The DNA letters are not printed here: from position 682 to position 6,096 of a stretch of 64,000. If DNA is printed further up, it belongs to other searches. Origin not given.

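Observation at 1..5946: Coupled two-gene module ending in a 1704-aa HerA/FtsK-type ATPase: candidate DptG/DptH-like or novel defence system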

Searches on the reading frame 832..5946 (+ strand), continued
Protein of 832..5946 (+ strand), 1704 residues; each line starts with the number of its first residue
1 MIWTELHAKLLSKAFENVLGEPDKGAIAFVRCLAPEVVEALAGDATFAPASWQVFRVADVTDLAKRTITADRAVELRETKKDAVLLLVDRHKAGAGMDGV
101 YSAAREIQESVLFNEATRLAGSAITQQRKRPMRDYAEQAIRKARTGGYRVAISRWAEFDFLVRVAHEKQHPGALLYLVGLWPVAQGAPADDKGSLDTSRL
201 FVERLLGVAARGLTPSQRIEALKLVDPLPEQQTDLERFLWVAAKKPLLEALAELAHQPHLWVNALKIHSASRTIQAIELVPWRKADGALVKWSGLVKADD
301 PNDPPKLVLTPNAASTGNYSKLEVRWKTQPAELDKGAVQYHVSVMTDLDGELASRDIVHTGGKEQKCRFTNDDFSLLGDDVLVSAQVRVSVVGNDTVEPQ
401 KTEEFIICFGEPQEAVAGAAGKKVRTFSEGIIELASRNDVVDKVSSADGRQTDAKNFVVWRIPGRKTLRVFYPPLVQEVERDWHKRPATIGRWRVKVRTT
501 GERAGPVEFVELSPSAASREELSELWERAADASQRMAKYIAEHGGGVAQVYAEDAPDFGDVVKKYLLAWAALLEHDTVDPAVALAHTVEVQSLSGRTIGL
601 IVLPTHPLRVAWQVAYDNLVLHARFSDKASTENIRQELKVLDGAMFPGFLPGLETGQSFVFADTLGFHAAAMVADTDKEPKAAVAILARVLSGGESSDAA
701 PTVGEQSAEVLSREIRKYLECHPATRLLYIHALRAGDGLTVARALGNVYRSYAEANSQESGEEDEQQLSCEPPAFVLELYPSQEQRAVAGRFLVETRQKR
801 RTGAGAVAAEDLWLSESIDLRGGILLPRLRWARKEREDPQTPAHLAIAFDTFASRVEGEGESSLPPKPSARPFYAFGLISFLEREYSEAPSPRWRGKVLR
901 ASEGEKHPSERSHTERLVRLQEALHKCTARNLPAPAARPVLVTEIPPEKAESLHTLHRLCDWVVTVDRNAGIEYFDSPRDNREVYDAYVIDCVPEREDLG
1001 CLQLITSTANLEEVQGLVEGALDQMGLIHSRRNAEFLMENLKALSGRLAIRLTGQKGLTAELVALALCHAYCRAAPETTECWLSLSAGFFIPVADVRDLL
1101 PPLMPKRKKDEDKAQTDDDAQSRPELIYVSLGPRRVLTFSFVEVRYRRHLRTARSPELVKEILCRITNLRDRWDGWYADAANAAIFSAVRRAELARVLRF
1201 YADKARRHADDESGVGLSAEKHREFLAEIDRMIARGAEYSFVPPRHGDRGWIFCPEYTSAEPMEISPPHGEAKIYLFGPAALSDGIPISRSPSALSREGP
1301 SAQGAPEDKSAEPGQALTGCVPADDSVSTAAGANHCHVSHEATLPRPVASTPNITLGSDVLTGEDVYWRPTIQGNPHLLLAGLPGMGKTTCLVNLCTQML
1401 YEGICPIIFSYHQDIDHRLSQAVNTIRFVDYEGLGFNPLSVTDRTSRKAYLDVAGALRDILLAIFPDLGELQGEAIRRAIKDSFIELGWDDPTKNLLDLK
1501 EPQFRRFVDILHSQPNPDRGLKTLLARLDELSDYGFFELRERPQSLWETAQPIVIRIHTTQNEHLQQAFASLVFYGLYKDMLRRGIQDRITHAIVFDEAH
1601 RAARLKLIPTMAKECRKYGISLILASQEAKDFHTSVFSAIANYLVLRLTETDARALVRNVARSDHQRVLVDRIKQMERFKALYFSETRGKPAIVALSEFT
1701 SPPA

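Call 12: search_protein_families(library=ncbifam, proteins=[L002:217-1842:+, L002:1773-2609:+, L002:2736-3365:+, L002:4195-8199:+, L002:8203-10014:+, L002:9977-15019:+, L002:15133-15762:-, L002:15983-17794:-, L002:17760-19082:+], max_evalue=0.001)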
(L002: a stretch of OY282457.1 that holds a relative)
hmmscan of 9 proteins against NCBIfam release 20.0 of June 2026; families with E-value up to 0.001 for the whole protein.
L002:217-1842:+ (541 aa): 2 families
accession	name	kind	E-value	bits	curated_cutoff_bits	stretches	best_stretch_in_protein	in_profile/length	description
TIGR00066.1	g_glut_trans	equivalog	1.3e-105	353.9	357.85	1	24-533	1-518/518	gamma-glutamyltransferase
NF007187.0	PRK09615.1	equivalog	3e-71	240.4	990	1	16-505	42-549/581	gamma-glutamyltransferase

L002:1773-2609:+ (278 aa): 1 family
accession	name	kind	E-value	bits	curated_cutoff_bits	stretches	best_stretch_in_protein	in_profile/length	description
TIGR02017.1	hutG_amidohyd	equivalog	1.3e-33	116.5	278.75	1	26-261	9-244/263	N-formylglutamate deformylase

L002:2736-3365:+ (209 aa): 1 family
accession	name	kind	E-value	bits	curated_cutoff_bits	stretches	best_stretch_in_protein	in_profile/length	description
NF033912.1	msc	subfamily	1.8e-09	37.3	100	1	7-148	74-216/365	mechanosensitive ion channel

L002:4195-8199:+ (1334 aa): 16 families
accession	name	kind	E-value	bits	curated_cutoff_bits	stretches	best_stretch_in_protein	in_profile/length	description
NF047741.1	antiphage_MADS6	equivalog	3.2e-48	164.7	460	3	8-421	7-422/612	methylation-associated defense system protein kinase MAD6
NF038150.1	lanthi_synth_IV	equivalog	3.5e-23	81.9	650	1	535-738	263-468/851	class IV lanthionine synthetase LanL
NF052427.1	StpK7MSMEG_1200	equivalog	1.1e-13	50.6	900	1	562-722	97-264/601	serine/threonine protein kinase StpK7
NF033483.0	PknB_PASTA_kin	equivalog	6.3e-13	48.6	450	1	574-734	108-276/563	Stk1 family PASTA domain-containing Ser/Thr kinase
NF038151.1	lanthi_synth_III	equivalog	4.4e-12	45.2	575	1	535-663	294-424/833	class III lanthionine synthetase LanKC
NF033442.0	BREX_PglW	equivalog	5.7e-10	37.6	990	1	462-719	512-762/1391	BREX system serine/threonine kinase PglW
NF053615.1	SerThrKinAfsKStmc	equivalog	3.1e-09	36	1300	1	460-669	11-214/809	protein serine/threonine kinase AfsK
TIGR03724.2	arch_bud32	equivalog_domain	4.6e-07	29.5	125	1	572-617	88-129/193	KEOPS complex kinase/ATPase Bud32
NF040671.1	PLuB_AAA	exception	6.4e-07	27.1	999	1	574-735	104-254/1256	PLuB system helicase-like protein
NF009651.0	PRK13184.1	equivalog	1.2e-05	23.5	839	0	463-613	3-154/932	serine/threonine-protein kinase PknD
NF011462.0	PRK14879.1-3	equivalog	1.6e-05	24.7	174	1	572-617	81-126/192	Kae1-associated kinase Bud32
NF011464.0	PRK14879.1-7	equivalog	0.0001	22.1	246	0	534-618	74-148/221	Kae1-associated kinase Bud32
NF058632.1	SerThrKinPrkT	equivalog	0.0001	21.4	280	1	461-627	20-173/322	serine/threonine protein kinase PrkT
NF011463.0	PRK14879.1-4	equivalog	0.00031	20.2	188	1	542-617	94-158/237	Kae1-associated kinase Bud32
NF007174.0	PRK09605.1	equivalog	0.00036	19.1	447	1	575-618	429-472/535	bifunctional N(6)-L-threonylcarbamoyladenine synthase/serine/threonine protein kinase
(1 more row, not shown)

L002:8203-10014:+ (603 aa): 1 family
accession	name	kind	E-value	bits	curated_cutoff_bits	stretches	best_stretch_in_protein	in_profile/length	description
NF047733.1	antiphage_MADS7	equivalog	9.7e-45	153.6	410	1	70-592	37-529/529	methylation-associated defense system protein MAD7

L002:9977-15019:+ (1680 aa): 5 families
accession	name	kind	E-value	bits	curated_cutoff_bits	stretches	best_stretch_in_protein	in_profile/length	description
NF041017.1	DNA_import_CedB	equivalog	2.6e-09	36.2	700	1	1335-1411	253-330/590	DNA import protein CedB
NF042944.1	HerA_antiphage_2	equivalog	8.2e-09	34.7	850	1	1588-1673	453-537/576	anti-phage-associated helicase HerA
NF042943.1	HerA_antiphage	equivalog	4.8e-06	25.4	800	1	1563-1671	424-542/566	anti-phage-associated helicase HerA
NF045975.1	VirB4_plasma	equivalog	5.4e-06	24.4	590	1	1541-1617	726-810/894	Mbov_0397 family ICE element conjugal transfer ATPase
NF040937.1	HerA_Thermprot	equivalog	1.6e-05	23.6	800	1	1592-1664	376-447/487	DNA double-strand break repair helicase HerA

L002:15133-15762:- (209 aa): 10 families
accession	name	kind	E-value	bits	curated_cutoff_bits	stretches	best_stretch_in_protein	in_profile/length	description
NF058544.1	IVPilMotSglTMyx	equivalog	4.1e-20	72.5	300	1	25-207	29-205/210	type IV pili motility protein SglT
NF051488.1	bifunc_PcaDC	exception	5.8e-13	48.7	390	1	45-131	27-107/375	bifunctional 3-oxoadipate enol-lactonase/4-carboxymuconolactone decarboxylase PcaDC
TIGR02427.1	protocat_pcaD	equivalog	7.4e-12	45.2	255.85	1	45-131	28-108/251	3-oxoadipate enol-lactonase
NF047920.1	lactonase_UilS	equivalog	8.2e-09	35.6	400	1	29-131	24-126/285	UilS family quorum-quenching N-acyl-homoserine lactonase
TIGR03100.1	hydr1_PEP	hypoth_equivalog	9.5e-08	31.7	168.45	1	29-131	26-128/274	hydrolase 1, exosortase A system-associated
NF006449.0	PRK08775.1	equivalog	2.3e-07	30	296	1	55-134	94-171/344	homoserine O-succinyltransferase MetX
NF051487.1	bifunc_PcaCD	exception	1.1e-06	28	430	0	49-120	187-255/413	bifunctional 4-carboxymuconolactone decarboxylase/3-oxoadipate enol-lactonase PcaCD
NF041096.1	esterase_EstD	equivalog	2.8e-05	23.3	600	0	47-134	181-272/421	esterase EstD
NF050089.1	i_nPHAscl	equivalog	0.00036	19.7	300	0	60-131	43-113/288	intracellular short-chain-length polyhydroxyalkanoate depolymerase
NF011457.0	PRK14875.1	equivalog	0.00072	18.6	307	0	62-134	159-230/372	acetoin dehydrogenase dihydrolipoyllysine-residue acetyltransferase subunit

L002:15983-17794:- (603 aa): 5 families
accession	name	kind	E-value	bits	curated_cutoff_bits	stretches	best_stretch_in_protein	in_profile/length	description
NF002924.0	PRK03562.1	equivalog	3e-87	293.5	752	1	60-573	6-513/623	glutathione-regulated potassium-efflux system protein KefC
NF002973.0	PRK03659.1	equivalog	2.1e-78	264.4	804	1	59-575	5-513/602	glutathione-regulated potassium-efflux system protein KefB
NF007950.1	PRK10669.1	equivalog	8.1e-65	219.7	700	1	73-589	20-544/547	YbaL family putative K(+) efflux transporter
TIGR00932.1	2a37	subfamily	8e-64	215.8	238.3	1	70-338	3-275/275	monovalent cation:proton antiporter-2 (CPA2) family protein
NF045626.1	FeTrans_MagA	equivalog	1.7e-56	191.8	700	1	64-425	11-371/386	iron transporter MagA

L002:17760-19082:+ (440 aa): 4 families
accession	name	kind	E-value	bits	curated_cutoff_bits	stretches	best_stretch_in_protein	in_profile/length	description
NF002457.0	PRK01637.1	equivalog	3.4e-49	167.6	307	1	31-293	14-272/295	virulence factor BrkB family protein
TIGR00765.1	yihY_not_rbn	subfamily_domain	4.6e-43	147.9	73.15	1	35-292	1-253/259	YihY family inner membrane protein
NF003256.0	PRK04214.1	equivalog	9.1e-40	136.9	500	1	32-297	15-275/412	ribonuclease BN/unknown domain fusion protein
TIGR00766.1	TIGR00766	equivalog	7.1e-07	28.8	213.65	1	46-286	12-252/263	inner membrane protein YhjD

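Call 13: search_protein_families(library=padloc, proteins=[L002:217-1842:+, L002:1773-2609:+, L002:2736-3365:+, L002:4195-8199:+, L002:8203-10014:+, L002:9977-15019:+, L002:15133-15762:-, L002:15983-17794:-, L002:17760-19082:+], max_evalue=0.001)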
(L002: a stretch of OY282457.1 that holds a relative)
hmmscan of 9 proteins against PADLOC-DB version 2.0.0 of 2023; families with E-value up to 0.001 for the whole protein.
L002:217-1842:+ (541 aa): 0 families

L002:1773-2609:+ (278 aa): 0 families

L002:2736-3365:+ (209 aa): 0 families

L002:4195-8199:+ (1334 aa): 36 families (the best 25 are shown)
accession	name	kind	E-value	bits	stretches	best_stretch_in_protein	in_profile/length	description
PDLC03920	MkoA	-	1.7e-33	114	2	519-724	66-275/1112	-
PDLC04042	PD-T4-6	-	1.2e-27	95.3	2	461-735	8-281/292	-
PDLC04053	PD-T4-6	-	6.6e-27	92.8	2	463-738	10-283/311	-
PDLC03921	MkoA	-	2.5e-26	89.7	2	10-625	8-642/1607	-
PDLC04138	mad6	-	3.7e-25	86.9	2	460-737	49-324/659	mads_6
PDLC04054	PD-T4-6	-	1.3e-22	78.7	1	464-727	12-274/347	-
PDLC04044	PD-T4-6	-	4.5e-22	76.7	1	463-743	33-309/372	-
PDLC04051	PD-T4-6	-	1.6e-19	68.2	1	463-735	33-303/476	-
PDLC04039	PD-T4-6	-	5.2e-19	66.6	1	464-732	16-281/458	-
PDLC04047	PD-T4-6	-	1.7e-18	64.8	1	463-725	11-271/327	-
PDLC04043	PD-T4-6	-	5.5e-18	63.3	2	464-724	17-275/452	-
PDLC04045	PD-T4-6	-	1.3e-15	55.3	1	459-734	31-306/350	-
PDLC02793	SspF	-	2.1e-15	54.2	1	782-1043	34-273/600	SspF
PDLC04062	PD-T4-6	-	5.7e-15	53.3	1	462-739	33-307/450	-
PDLC04057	PD-T4-6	-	2.2e-14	51.3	1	464-729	10-273/443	-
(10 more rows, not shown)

L002:8203-10014:+ (603 aa): 1 family
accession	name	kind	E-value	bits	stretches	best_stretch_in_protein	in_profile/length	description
PDLC04139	mad7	-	4.2e-07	27.3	1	243-583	171-497/504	mads_7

L002:9977-15019:+ (1680 aa): 14 families
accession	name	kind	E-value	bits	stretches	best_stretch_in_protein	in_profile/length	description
PDLC02684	DndH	-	3.2e-22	76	1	1325-1673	1332-1704/1715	DndH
PDLC02685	DndH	-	1e-21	74.4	1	1325-1666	1299-1661/1678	DndH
PDLC04140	mad8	-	3.3e-18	64.3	1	1336-1677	4-298/314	mads_8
PDLC04105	HerA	-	9.6e-10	35.6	1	1583-1665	441-522/576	-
PDLC02188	HerA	-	4.2e-09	33.8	1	1588-1674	453-538/578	-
PDLC04106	HerA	-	5.8e-09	33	1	1593-1677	544-627/667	-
PDLC04104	HerA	-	3.3e-08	30.7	1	1586-1642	245-301/379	-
PDLC04102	HerA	-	4.4e-08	29.9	1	1527-1674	460-615/654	-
PDLC04103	HerA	-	6.4e-07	26.1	1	1587-1648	466-528/579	-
PDLC02185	HerA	-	1e-06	25.8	1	1561-1671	434-554/585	-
PDLC04100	HerA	-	2.9e-06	24.3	1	1592-1675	470-552/580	-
PDLC01055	HerA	-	3.7e-05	20.7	0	1510-1649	357-499/532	Type III coevolved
PDLC04097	HerA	-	8.7e-05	19.3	1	1593-1642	508-558/618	-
PDLC02683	DndH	-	0.00013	17.9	1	1570-1671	1266-1374/1389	DndH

L002:15133-15762:- (209 aa): 0 families

L002:15983-17794:- (603 aa): 0 families

L002:17760-19082:+ (440 aa): 0 families

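Call 28: find_homologous_proteins(query=window:832-5946:+, max_evalue=0.00001)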
Query window:832-5946:+ (1704 aa): 742 proteins with E <= 0.00001 among 8000 candidates; the best 120 are listed.
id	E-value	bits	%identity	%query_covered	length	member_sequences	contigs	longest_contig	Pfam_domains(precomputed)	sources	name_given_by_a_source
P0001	0.0e+0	3882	100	100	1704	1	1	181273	-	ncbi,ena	-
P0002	0.0e+0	2693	71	100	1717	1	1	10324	-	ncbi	-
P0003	0.0e+0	2305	62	100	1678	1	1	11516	-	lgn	-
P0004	0.0e+0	2301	62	100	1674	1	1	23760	-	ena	-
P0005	0.0e+0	2291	61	100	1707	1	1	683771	-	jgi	jgi:DNA polymerase III delta prime subunit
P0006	0.0e+0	2280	60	100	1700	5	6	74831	-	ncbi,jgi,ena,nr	ncbi:MAG TPA: ATP-binding protein [Anaerolineae bacterium]|nr:ATP-binding protein [Anaerolineae bact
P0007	0.0e+0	2280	61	100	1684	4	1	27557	-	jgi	jgi:hypothetical protein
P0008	0.0e+0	2278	61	100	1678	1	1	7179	-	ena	-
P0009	0.0e+0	2273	61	100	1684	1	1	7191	-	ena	-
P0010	0.0e+0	2273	60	100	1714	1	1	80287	-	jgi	-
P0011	0.0e+0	2273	61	100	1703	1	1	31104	-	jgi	jgi:DNA phosphorothioation-dependent restriction protein DptH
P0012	0.0e+0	2261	60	100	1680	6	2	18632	PF20720.4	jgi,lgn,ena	-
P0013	0.0e+0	2260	60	100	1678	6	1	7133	-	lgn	-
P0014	0.0e+0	2257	61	100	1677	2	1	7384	-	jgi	jgi:DNA polymerase III delta prime subunit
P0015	0.0e+0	2254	60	100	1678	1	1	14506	-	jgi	jgi:DNA phosphorothioation-dependent restriction protein DptH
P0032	0.0e+0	2232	60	100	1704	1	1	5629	-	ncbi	-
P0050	0.0e+0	2214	60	100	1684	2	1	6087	-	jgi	-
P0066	0.0e+0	2200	60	100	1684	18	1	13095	-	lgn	-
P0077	0.0e+0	2194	59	100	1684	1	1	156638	-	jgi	jgi:DNA polymerase III delta prime subunit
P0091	0.0e+0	2187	58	99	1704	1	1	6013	-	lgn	-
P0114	0.0e+0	2176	58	99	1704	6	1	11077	-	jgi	jgi:DNA phosphorothioation-dependent restriction protein DptH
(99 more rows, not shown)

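Call 29: find_encoding_contigs(protein=P0001, flank=10000, max_places=3)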
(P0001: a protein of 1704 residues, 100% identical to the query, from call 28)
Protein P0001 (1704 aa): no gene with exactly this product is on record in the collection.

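Call 30: list_cluster_members(proteins=[P0001, P0002])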
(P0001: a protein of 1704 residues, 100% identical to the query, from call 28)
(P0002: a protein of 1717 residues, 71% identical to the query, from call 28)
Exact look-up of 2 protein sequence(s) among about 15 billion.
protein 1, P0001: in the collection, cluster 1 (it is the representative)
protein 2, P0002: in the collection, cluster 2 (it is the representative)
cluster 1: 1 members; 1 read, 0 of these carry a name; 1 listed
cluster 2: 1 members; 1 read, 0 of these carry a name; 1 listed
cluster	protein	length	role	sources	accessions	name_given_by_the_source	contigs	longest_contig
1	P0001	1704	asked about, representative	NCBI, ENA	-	-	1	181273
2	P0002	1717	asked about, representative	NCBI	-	-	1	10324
